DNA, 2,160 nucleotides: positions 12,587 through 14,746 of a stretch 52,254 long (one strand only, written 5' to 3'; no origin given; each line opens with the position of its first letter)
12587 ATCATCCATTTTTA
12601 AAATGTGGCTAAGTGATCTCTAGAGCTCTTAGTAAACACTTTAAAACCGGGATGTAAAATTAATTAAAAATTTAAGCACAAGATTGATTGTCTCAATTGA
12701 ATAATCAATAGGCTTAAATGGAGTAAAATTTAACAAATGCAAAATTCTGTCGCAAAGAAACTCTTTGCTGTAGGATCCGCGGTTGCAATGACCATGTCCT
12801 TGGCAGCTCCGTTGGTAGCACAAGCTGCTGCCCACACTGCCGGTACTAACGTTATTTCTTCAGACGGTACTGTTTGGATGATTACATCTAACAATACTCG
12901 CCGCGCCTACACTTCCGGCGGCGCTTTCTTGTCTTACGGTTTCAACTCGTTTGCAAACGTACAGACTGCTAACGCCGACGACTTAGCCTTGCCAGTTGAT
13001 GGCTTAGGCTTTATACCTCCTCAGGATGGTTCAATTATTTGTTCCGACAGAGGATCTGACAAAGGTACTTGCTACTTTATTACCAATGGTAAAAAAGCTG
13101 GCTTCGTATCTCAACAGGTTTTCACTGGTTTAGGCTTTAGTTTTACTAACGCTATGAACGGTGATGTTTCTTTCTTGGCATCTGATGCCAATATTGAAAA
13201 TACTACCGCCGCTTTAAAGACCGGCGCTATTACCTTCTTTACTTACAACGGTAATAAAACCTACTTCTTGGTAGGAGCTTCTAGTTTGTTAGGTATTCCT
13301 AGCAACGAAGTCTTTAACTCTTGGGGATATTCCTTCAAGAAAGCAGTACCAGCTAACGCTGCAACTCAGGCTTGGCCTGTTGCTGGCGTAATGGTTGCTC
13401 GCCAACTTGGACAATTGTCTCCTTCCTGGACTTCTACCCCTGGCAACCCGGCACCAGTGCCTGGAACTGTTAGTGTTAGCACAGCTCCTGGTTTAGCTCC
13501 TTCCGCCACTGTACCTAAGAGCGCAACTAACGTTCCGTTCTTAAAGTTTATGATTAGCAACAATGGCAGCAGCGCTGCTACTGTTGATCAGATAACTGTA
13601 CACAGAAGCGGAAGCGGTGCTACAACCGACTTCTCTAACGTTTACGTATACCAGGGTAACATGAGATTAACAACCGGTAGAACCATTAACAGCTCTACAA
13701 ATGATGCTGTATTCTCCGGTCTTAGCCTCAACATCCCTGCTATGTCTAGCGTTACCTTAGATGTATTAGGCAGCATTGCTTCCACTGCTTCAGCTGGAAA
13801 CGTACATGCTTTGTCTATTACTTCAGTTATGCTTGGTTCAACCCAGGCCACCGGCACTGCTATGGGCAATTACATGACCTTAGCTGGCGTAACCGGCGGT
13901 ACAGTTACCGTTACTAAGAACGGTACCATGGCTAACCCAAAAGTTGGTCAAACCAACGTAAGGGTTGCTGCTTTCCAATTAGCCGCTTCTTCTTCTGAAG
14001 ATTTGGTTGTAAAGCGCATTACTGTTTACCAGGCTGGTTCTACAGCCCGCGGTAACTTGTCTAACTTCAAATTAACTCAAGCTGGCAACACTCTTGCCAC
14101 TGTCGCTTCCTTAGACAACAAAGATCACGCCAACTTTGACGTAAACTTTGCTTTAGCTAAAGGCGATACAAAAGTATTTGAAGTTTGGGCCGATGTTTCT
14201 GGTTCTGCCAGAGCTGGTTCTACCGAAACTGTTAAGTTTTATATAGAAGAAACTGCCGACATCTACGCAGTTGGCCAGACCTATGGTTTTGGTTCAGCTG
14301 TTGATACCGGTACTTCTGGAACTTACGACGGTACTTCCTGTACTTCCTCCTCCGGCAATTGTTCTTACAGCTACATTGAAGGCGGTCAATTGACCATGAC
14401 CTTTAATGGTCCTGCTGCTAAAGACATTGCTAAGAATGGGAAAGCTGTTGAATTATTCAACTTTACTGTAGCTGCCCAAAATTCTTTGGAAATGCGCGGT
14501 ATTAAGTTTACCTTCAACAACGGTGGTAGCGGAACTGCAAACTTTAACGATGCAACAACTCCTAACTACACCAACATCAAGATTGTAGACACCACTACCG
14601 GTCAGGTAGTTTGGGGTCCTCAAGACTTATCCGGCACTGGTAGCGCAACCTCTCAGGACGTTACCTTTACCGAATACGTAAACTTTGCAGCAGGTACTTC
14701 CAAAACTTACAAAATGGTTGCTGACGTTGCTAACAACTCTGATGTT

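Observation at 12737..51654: Surface (S-layer-like) protein followed by about 35 kb of glycosylation genes: candidate protein O-glycosylation system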

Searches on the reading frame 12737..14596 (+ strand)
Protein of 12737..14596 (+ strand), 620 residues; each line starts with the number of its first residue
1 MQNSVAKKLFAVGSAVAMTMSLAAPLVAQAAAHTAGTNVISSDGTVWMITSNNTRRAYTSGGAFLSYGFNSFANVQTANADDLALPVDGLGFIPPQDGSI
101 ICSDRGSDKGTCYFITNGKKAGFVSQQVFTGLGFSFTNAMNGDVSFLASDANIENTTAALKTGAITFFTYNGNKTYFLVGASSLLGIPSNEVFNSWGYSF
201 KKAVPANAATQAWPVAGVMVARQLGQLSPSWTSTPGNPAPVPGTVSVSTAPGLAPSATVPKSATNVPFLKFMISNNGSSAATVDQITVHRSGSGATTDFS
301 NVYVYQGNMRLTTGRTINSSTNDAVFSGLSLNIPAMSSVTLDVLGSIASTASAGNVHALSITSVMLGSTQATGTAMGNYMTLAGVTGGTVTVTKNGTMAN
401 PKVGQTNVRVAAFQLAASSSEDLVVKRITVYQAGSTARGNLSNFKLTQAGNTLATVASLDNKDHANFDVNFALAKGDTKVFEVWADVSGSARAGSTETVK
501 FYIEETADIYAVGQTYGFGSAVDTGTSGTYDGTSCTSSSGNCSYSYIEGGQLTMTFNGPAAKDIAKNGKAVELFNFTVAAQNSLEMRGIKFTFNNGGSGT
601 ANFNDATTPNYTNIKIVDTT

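Call 57: predict_structure(alignment_id=A5)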
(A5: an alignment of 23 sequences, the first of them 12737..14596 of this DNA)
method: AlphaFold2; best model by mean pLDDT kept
length: 620 residues; sequences in the alignment: 23
mean_pLDDT: 77.1   pTM: 0.49
mean pLDDT of the five models: 77.1, 76.0, 75.1, 74.8, 72.9
residues with pLDDT >= 90: 121; 70-90: 344; 50-70: 91; < 50: 64
segments of 3 or more residues with pLDDT < 50: 1-30, 235-242, 526-529, 597-613
pLDDT, mean of each block of 10 residues (from residue 1): 30 29 34 80 86 84 80 76 84 88 83 90 89 88 87 91 91 87 81 75 91 85 69 48 70 76 87 77 89 90 83 86 89 78 90 90 84 82 84 79 86 84 88 86 93 92 88 88 86 66 81 82 60 59 76 69 64 70 61 54 41 50
secondary structure, 60 per line:
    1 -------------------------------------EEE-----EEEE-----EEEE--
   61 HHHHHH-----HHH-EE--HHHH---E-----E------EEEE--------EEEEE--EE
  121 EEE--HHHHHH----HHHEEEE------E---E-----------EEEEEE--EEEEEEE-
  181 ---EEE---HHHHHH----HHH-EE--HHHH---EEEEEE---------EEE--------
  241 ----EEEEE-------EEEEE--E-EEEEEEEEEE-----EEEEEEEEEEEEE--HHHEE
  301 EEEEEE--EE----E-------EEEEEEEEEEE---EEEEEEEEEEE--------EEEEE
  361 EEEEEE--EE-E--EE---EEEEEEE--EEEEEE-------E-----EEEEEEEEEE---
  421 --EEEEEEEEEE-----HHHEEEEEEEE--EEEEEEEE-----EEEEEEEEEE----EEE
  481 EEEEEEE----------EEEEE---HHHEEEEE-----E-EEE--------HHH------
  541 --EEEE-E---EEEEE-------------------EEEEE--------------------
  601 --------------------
elements in order: E38-40 E46-49 E55-58 H61-66 H80-83 E100-103 E112-116 E119-123 H126-131 E139-142 E165-170 E173-179 E184-186 H190-195 H208-211 E215-220 E230-232 E245-249 E257-261 E266-275 E281-293 E299-306 E323-333 E337-347 E356-366 E380-386 E389-394 E408-417 E423-432 E441-448 E451-458 E464-473 E478-487 E498-502 E509-513 E521-523 E543-546 E552-556 E576-580

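Call 60: fold_search(model_id=the predicted structure, library=pdb)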
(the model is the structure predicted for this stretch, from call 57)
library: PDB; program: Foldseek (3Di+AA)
matches with E <= 10: 1929; with E <= 0.001: 142
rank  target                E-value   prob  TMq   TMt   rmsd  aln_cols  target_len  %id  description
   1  8xez_A                3.7e-08  1.00  0.18  0.13  28.6       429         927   11  Cryo-EM structure of integrin ITGAV/ITGB3 complex, conformation 5 (released 2024-12-18)
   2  9e8a_A                4.4e-08  1.00  0.17  0.12  20.3       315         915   12  Integrin aIIbb3 bent conformation from human platelet membrane crude preparation (released 2025-10-15)
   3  6avu_A                6.7e-08  1.00  0.17  0.12  24.9       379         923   11  Human alpha-V beta-3 Integrin (open conformation) in complex with the therapeutic antibody LM609 (released 2017-11-01)
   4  3fcs_A                9.2e-08  1.00  0.17  0.12  21.1       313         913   12  Structure of complete ectodomain of integrin aIIBb3 (released 2009-01-20)
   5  8beg_B                1.1e-07  1.00  0.14  0.14  20.4       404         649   10  Structure of Ig-like domains from PrgB (released 2022-11-30)
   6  6avq_A                1.2e-07  1.00  0.17  0.12  24.7       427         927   10  The Therapeutic Antibody LM609 Selectively Inhibits Ligand Binding to Human alpha-V beta-3 Integrin via Steric Hindran (released 2017-11-01)
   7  8beg_A                2.0e-07  1.00  0.14  0.14  20.6       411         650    9  Structure of Ig-like domains from PrgB (released 2022-11-30)
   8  8t2v_A                2.1e-07  1.00  0.17  0.12  20.2       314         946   12  Cryo-EM Structures of Full-length Integrin alphaIIbbeta3 in Native Lipids (released 2023-07-26)
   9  6avr_A                2.8e-07  1.00  0.17  0.12  25.5       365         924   12  Human alpha-V beta-3 Integrin (intermediate conformation) in complex with the therapeutic antibody LM609 (released 2017-11-01)
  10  8xen_A                3.2e-07  1.00  0.18  0.13  27.6       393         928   12  Cryo-EM structure of integrin ITGAV/ITGB3 complex, conformation 4 (released 2024-12-18)
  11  4g1m_A                3.3e-07  1.00  0.18  0.13  26.4       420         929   12  Re-refinement of alpha V beta 3 structure (released 2012-12-12)
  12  7usl_A                3.9e-07  1.00  0.16  0.12  25.4       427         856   11  Integrin alphaM/beta2 ectodomain in complex with adenylate cyclase toxin RTX751 and M1F5 Fab (released 2022-08-17)
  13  3f84_A                5.4e-07  1.00  0.13  0.22  21.8       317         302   13  Structure of fusion complex of major pilin CfaB and major pilin CfaB of CFA/I pilus from ETEC E. coli (released 2009-08-11)
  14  4cak_A                8.3e-07  1.00  0.16  0.12  13.9       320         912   10  Three-dimensional reconstruction of intact human integrin alphaIIbbeta3 in a phospholipid bilayer nanodisc (released 2013-10-30)
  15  3f84_B                9.7e-07  1.00  0.13  0.22  21.0       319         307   13  Structure of fusion complex of major pilin CfaB and major pilin CfaB of CFA/I pilus from ETEC E. coli (released 2009-08-11)
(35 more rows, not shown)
